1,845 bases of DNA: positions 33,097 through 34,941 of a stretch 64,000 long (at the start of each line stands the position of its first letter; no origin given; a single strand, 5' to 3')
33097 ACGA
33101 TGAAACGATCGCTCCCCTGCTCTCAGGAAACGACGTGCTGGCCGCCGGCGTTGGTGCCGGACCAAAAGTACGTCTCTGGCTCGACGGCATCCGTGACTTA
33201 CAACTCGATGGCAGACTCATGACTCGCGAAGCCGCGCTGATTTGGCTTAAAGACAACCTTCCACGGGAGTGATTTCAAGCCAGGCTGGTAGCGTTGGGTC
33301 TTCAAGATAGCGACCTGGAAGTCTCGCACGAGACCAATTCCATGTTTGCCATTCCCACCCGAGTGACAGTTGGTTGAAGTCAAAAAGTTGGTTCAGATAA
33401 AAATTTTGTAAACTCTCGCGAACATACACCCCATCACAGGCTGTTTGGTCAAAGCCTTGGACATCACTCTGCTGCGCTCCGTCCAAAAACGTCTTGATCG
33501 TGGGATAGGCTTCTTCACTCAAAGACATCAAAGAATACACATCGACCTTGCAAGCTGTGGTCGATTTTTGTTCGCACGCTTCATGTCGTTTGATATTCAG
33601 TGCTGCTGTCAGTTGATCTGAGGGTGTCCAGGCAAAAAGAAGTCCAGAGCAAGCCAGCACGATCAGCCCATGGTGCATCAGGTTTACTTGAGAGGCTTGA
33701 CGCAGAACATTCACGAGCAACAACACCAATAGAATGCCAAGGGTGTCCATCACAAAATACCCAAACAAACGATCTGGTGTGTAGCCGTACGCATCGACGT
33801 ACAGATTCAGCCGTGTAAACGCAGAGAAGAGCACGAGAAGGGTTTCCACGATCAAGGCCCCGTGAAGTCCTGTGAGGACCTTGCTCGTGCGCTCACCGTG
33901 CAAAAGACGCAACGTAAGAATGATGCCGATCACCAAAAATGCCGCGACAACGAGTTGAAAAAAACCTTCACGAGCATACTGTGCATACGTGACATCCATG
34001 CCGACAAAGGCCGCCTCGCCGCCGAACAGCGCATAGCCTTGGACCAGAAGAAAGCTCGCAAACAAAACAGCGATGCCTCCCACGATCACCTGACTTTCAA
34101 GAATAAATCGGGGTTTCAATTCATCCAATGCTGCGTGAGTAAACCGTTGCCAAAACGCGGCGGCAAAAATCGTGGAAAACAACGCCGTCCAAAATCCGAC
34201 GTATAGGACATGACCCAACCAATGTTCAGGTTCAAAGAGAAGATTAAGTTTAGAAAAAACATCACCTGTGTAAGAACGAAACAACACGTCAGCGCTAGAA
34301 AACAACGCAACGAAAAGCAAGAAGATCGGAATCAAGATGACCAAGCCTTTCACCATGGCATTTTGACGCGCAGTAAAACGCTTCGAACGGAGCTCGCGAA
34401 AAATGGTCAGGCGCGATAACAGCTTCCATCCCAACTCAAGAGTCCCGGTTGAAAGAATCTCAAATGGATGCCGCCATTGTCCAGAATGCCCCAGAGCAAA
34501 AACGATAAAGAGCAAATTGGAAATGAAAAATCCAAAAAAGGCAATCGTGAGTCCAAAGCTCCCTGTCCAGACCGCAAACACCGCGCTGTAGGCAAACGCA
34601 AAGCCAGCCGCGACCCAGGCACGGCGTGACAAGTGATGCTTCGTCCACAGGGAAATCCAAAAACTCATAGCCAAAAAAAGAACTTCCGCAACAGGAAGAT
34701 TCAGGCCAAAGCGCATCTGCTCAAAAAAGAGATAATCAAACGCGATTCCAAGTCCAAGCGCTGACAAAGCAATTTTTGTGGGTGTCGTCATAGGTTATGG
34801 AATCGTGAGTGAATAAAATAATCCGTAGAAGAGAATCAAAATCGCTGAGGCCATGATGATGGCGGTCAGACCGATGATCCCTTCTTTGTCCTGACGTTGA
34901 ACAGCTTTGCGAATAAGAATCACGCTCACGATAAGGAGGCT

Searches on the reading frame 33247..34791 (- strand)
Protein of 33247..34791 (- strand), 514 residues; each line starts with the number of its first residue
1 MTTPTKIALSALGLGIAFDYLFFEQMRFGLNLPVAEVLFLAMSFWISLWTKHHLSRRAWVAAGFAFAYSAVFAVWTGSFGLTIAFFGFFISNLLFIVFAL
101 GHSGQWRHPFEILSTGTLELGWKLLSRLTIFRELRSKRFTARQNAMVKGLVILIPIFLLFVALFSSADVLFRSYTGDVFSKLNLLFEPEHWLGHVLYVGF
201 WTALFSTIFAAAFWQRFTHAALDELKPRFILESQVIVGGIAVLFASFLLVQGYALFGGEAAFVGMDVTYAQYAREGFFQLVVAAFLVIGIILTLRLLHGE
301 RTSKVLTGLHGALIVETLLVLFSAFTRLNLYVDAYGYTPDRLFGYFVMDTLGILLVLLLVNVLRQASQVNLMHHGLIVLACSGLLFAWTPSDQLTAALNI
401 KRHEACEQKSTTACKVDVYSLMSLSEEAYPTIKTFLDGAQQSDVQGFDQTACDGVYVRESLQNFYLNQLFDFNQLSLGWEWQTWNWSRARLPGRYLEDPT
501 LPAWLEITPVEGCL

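Call 53: search_protein_families(library=pfam, proteins=[window:33247-34791:-], max_evalue=0.00001)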
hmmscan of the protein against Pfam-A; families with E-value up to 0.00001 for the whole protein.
window:33247-34791:- (514 aa): 1 family
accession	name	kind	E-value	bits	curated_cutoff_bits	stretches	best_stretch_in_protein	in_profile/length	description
PF13687.11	DUF4153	-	2.8e-48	165.4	27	1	66-433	5-371/373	Domain of unknown function (DUF4153)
